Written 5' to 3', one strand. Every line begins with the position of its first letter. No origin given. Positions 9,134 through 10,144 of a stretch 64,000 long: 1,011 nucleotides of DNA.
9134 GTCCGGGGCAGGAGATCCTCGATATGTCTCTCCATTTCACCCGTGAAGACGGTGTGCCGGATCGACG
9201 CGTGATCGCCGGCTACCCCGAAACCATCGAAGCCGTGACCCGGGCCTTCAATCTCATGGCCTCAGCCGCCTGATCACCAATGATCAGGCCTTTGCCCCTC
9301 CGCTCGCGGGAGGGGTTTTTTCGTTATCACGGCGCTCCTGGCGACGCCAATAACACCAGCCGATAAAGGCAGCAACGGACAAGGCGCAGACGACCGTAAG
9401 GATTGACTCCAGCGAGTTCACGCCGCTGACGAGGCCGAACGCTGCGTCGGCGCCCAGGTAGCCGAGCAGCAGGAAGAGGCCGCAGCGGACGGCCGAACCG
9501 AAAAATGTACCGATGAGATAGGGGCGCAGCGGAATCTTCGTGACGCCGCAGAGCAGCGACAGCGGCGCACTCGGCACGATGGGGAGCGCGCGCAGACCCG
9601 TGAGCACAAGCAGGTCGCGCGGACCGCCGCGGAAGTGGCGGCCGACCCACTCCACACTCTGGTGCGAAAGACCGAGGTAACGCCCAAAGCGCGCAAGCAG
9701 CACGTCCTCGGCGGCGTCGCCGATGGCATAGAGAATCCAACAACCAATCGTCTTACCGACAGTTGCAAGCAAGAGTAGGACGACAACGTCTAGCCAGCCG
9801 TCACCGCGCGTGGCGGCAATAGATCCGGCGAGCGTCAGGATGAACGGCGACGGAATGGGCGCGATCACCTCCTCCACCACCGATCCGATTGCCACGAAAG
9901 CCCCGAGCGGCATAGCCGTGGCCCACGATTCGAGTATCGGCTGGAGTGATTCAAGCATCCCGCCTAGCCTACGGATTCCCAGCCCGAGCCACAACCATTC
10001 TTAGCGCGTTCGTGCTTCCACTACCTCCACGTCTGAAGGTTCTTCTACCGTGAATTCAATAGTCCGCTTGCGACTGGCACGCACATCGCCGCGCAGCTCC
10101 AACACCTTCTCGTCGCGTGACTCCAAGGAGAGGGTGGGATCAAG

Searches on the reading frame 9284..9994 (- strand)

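Call 21: search_protein_families(library=pfam, proteins=[window:9284-9994:-], max_evalue=0.001)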
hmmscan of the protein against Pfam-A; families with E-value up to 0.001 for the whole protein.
window:9284-9994:- (236 aa): 1 family
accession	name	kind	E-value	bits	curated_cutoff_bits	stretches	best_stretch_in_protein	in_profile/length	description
PF09335.16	VTT_dom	-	2.3e-18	67.3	33.9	1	47-180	1-123/123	VTT domain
